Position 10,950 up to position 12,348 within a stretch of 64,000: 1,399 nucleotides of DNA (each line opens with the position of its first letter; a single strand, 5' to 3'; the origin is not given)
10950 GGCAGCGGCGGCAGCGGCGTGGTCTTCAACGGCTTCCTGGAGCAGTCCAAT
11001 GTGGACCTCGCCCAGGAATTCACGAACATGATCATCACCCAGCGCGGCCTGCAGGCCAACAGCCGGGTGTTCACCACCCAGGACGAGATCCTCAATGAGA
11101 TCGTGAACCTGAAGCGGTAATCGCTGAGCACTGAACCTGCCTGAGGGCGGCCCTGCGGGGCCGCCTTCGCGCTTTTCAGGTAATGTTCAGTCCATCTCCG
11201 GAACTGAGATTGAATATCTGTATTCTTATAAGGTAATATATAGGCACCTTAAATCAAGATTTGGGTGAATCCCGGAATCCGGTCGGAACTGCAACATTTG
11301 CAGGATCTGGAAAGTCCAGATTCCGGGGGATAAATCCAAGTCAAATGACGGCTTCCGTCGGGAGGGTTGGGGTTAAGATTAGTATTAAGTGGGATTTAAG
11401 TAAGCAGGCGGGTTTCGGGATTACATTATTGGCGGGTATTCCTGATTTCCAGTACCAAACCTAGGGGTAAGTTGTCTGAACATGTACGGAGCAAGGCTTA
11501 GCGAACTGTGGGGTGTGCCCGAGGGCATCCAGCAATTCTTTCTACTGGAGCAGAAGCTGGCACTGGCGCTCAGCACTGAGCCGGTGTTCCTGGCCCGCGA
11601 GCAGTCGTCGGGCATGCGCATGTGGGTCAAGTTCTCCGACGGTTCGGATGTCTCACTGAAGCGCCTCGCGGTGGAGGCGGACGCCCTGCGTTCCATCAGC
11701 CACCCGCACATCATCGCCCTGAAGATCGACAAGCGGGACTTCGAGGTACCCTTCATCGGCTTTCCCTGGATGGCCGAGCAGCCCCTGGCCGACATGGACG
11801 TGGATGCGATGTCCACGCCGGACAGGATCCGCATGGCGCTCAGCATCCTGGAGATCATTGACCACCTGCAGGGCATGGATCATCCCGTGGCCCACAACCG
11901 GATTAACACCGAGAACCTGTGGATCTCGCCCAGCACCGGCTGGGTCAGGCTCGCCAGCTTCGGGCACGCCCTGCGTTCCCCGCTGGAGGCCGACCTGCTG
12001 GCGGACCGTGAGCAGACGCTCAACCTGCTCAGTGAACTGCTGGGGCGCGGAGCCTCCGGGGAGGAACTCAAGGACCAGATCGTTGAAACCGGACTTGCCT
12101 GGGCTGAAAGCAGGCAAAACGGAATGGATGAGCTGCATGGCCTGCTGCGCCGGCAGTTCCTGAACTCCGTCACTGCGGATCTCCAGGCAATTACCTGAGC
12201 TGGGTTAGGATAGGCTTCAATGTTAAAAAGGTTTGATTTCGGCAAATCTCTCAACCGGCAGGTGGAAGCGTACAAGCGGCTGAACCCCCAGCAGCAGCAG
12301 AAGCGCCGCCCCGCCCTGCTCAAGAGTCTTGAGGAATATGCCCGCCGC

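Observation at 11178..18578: Candidate novel module: pseudokinase, 1930-aa acidic helical/TPR giant protein and coiled-coil protein downstream of flgE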

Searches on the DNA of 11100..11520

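Call 76: search_rna_families(source=window, start=11100, end=11520, threshold=evalue, max_evalue=1)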
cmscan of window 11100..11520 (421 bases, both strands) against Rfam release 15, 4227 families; matches with E-value up to 1: 2.
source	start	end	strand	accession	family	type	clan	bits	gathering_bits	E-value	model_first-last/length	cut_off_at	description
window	11120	11189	+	RF01838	sobemo_FSE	Cis-reg; frameshift_element;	-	17.1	55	0.64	1-79/79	no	sobemovirus ribosomal frameshift elemental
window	11316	11344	-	RF00628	RgsA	Gene; sRNA;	-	13.7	88.4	0.38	166-194/194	no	RgsA sRNA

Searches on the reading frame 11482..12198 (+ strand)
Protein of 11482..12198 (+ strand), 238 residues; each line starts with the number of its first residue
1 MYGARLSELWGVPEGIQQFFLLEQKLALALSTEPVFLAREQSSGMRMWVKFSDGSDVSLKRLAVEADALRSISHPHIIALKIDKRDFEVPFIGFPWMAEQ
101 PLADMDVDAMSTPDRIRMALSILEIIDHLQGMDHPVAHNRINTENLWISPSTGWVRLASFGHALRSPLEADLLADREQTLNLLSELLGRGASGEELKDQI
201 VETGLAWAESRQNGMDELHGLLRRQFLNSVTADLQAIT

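Call 7: search_protein_families(library=pfam, proteins=[window:11482-12198:+], max_evalue=0.01)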
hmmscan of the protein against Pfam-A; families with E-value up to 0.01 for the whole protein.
window:11482-12198:+ (238 aa): 1 family
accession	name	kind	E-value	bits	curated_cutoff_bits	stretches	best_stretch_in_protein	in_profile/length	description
PF00069.31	Pkinase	-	5.3e-06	26.5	31.7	1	35-165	15-147/263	Protein kinase domain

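Call 8: find_encoding_contigs(protein=window:11482-12198:+, flank=10000, max_places=6)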
Protein window:11482-12198:+ (238 aa): no gene with exactly this product is on record in the collection.

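Call 15: find_homologous_proteins(query=window:11482-12195:+, max_evalue=0.001)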
Query window:11482-12195:+ (238 aa): 8 proteins with E <= 0.001 among 2180 candidates.
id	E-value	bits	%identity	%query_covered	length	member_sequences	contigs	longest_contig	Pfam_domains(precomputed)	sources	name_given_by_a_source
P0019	3.7e-150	516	98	100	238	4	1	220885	PF00069.32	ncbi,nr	ncbi:hypothetical protein KDL44_04115 [bacterium]|nr:hypothetical protein [bacterium]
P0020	2.0e-125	435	82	100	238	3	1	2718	-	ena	-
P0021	2.5e-121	422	78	100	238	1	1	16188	-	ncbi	-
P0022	1.8e-120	419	76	100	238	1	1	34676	-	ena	-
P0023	3.4e-116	405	74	100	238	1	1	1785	-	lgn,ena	-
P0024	3.4e-115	402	76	100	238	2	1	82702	-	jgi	jgi:serine/threonine protein kinase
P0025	1.9e-105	370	68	100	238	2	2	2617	PF00069.32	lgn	-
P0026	8.5e-104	364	66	100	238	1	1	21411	-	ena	-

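Call 21: search_protein_families(library=ncbifam, proteins=[window:11482-12195:+], max_evalue=0.01)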
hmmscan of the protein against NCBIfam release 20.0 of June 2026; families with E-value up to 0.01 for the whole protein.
window:11482-12195:+ (238 aa): 1 family
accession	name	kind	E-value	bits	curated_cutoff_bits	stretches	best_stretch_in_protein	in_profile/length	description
NF047741.1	antiphage_MADS6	equivalog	4.2e-05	22.3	460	1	35-131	511-609/612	methylation-associated defense system protein kinase MAD6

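Call 28: search_solved_structures(query=A1, max_evalue=0.01, show_alignments=2)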
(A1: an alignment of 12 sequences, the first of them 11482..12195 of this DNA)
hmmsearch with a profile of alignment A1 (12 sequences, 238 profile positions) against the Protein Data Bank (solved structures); distinct sequences matched with E-value up to 0.01: 124 (the best 60 are shown).
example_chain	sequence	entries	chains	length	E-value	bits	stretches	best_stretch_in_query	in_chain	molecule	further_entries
5hu3_A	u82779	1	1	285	3.5e-06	29.9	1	56-167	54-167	Calcium/calmodulin-dependent protein kinase type II alpha chain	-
5fg8_A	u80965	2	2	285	4.6e-06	29.5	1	56-167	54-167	Calcium/calmodulin-dependent protein kinase type II alpha chain | Calcium/calmodulin-dependent protein kinase II, isoform C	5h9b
6fdy_U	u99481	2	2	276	1.2e-05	28.1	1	55-167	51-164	Serine/threonine-protein kinase ULK3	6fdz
3is5_A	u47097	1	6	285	1.8e-05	27.6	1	15-149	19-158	Calcium-dependent protein kinase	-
2v7o_A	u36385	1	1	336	1.8e-05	27.6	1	55-170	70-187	CALCIUM/CALMODULIN-DEPENDENT PROTEIN KINASE TYPE II GAMMA CHAIN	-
3kk9_A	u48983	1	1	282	3.2e-05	26.8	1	56-166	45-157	Calcium/calmodulin dependent protein kinase II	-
3kk8_A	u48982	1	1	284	3.2e-05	26.8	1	56-166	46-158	Calcium/calmodulin dependent protein kinase II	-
3kl8_A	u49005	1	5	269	3.5e-05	26.6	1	56-166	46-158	Calcium/calmodulin dependent protein kinase II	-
3mn3_A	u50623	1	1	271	3.6e-05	26.6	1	35-163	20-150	Carbon catabolite-derepressing protein kinase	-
2fh9_A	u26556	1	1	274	3.6e-05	26.6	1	35-163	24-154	Snf1 kinase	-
3hyh_A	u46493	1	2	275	3.7e-05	26.6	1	35-163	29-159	Carbon catabolite-derepressing protein kinase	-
3dae_A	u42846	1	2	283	3.9e-05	26.5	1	35-163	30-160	Carbon catabolite-derepressing protein kinase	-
2bdw_A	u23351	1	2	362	5.3e-05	26.1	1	56-166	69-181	Hypothetical protein K11E8.1d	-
6vzk_A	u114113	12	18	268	5.9e-05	25.9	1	55-170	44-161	Calcium/calmodulin-dependent protein kinase type II subunit alpha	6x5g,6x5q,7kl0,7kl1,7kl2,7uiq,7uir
6w4o_O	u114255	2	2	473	7.6e-05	25.5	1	49-170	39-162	Calcium/calmodulin-dependent protein kinase type II subunit alpha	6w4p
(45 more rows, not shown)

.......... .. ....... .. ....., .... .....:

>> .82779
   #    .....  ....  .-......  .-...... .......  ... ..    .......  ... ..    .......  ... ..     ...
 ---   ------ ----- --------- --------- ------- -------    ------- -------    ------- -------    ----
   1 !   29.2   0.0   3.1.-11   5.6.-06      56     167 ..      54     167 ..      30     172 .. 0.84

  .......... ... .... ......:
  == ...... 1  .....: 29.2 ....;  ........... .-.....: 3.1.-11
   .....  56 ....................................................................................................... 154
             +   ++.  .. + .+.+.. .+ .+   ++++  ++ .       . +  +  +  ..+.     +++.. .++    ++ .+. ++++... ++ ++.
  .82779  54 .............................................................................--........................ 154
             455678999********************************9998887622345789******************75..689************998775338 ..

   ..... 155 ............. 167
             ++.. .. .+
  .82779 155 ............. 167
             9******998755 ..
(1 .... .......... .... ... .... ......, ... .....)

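Call 55: find_homologous_proteins(query=A1, max_evalue=0.001)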
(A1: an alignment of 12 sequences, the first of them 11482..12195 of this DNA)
Query A1 (12 sequences) (238 aa, profile of the alignment): 15 proteins with E <= 0.001 among 8000 candidates.
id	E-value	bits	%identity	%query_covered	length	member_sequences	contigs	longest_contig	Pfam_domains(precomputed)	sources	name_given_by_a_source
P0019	2.1e-127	442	98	100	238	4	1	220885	PF00069.32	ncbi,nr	ncbi:hypothetical protein KDL44_04115 [bacterium]|nr:hypothetical protein [bacterium]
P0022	3.2e-126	438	76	100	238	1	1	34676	-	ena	-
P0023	1.1e-125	436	74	100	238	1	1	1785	-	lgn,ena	-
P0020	7.0e-125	433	82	100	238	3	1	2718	-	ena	-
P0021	4.3e-124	431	78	100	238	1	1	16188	-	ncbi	-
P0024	5.6e-123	427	76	100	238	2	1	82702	-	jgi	jgi:serine/threonine protein kinase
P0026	4.3e-121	421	66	100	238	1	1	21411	-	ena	-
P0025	2.0e-120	419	68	100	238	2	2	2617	PF00069.32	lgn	-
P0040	2.9e-94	333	39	98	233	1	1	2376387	-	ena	-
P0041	4.6e-82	293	29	94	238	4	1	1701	-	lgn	-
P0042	2.6e-80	287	29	94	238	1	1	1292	-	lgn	-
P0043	2.6e-73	264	34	98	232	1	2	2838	-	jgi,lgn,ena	-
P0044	1.3e-68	249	39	98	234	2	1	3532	-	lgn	-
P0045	4.0e-66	241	28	94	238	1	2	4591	-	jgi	jgi:hypothetical protein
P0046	9.3e-59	217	77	54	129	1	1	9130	-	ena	-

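Call 67: predict_structure(alignment_id=A7)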
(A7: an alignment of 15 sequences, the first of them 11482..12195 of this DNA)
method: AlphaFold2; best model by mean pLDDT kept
length: 238 residues; sequences in the alignment: 15
mean_pLDDT: 87.6   pTM: 0.84
mean pLDDT of the five models: 87.6, 87.3, 86.6, 86.1, 84.4
residues with pLDDT >= 90: 147; 70-90: 73; 50-70: 10; < 50: 8
segments of 3 or more residues with pLDDT < 50: 1-8
pLDDT, mean of each block of 10 residues (from residue 1): 43 82 79 85 92 88 93 92 89 90 88 92 96 94 91 89 92 97 91 89 95 93 92 70
secondary structure, 60 per line:
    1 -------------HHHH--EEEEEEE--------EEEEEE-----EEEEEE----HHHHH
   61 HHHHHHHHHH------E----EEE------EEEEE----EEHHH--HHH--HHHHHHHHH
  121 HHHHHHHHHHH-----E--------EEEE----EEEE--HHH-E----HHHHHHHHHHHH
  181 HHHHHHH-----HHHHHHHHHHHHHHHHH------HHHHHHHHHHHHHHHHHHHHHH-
elements in order: H14-17 E20-26 E35-40 E46-51 H56-70 E82-84 E91-95 H112-131 E146-149 E154-157 H169-187 H193-209 H216-237

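Call 70: fold_search(model_id=the predicted structure, library=pdb)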
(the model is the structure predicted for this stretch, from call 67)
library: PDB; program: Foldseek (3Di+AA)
matches with E <= 10: 2000; with E <= 0.001: 1982
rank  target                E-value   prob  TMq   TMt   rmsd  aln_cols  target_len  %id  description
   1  5vlo_A                4.1e-09  1.00  0.60  0.50   6.2       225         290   20  The structure of human CamKII with bound inhibitor (released 2017-08-23)
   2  4mxz_B                4.4e-09  1.00  0.62  0.56   7.2       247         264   20  Src M314L T338M double mutant bound to kinase inhibitor bosutinib (released 2013-12-04)
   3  2oiq_B                5.5e-09  1.00  0.67  0.61   5.1       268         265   16  Crystal Structure of chicken c-Src kinase domain in complex with the cancer drug imatinib. (released 2007-03-20)
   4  5xp7_A                5.5e-09  1.00  0.61  0.55   7.0       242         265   18  C-Src in complex with ATP-CHCl (released 2017-09-06)
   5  5t0p_B                5.8e-09  1.00  0.61  0.55   7.4       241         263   19  c-Src kinase domain in complex with Rao-IV-151 (released 2017-08-23)
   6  6bab_A                7.8e-09  1.00  0.60  0.50   6.5       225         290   20  The structure of human CamKII with bound inhibitor (released 2017-11-29)
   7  8k79_A                7.8e-09  1.00  0.61  0.55   7.6       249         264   20  Crystal structure of c-SRC kinase domain bound by TPX-0022 (released 2024-07-31)
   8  3f3t_B                9.8e-09  1.00  0.60  0.56   6.6       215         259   20  Kinase domain of cSrc in complex with inhibitor RL38 (Type III) (released 2009-03-03)
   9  4mxo_B                1.0e-08  1.00  0.61  0.56   7.8       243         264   20  human Src kinase bound to kinase inhibitor bosutinib (released 2013-12-04)
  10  3dqx_A                1.2e-08  1.00  0.60  0.54   7.4       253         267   18  chicken c-Src kinase domain in complex with ATPgS (released 2008-09-23)
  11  6hve_A                1.3e-08  1.00  0.62  0.56   7.5       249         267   20  Kinase domain of cSrc in complex with compound 9 (released 2019-10-23)
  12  5t0p_A                1.3e-08  1.00  0.61  0.56   7.6       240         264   19  c-Src kinase domain in complex with Rao-IV-151 (released 2017-08-23)
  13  2vz6_A                1.4e-08  1.00  0.61  0.51   6.4       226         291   20  Structure of human calcium calmodulin dependent protein kinase type II alpha (CAMK2A) in complex with Indirubin E804 (released 2008-08-26)
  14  3uqg_A                1.4e-08  1.00  0.69  0.63   6.0       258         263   17  c-SRC kinase domain in complex with bumpless BKI analog UW1243 (released 2012-03-14)
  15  3dqx_B                1.4e-08  1.00  0.61  0.55   7.2       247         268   20  chicken c-Src kinase domain in complex with ATPgS (released 2008-09-23)
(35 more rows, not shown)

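Call 72: search_protein_families(library=padloc, proteins=[window:11482-12195:+], max_evalue=0.01)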
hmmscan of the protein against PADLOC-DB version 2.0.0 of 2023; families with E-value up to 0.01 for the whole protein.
window:11482-12195:+ (238 aa): 5 families
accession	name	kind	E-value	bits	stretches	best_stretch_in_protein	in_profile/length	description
PDLC04042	PD-T4-6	-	3.6e-06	24.8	1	35-164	25-157/292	-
PDLC04138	mad6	-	2.1e-05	21.6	1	41-176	375-511/659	mads_6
PDLC04057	PD-T4-6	-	0.0039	14.3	1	58-172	51-164/443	-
PDLC04053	PD-T4-6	-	0.0042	14.6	1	57-163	51-158/311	-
PDLC04047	PD-T4-6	-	0.0069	13.5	1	46-166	42-161/327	-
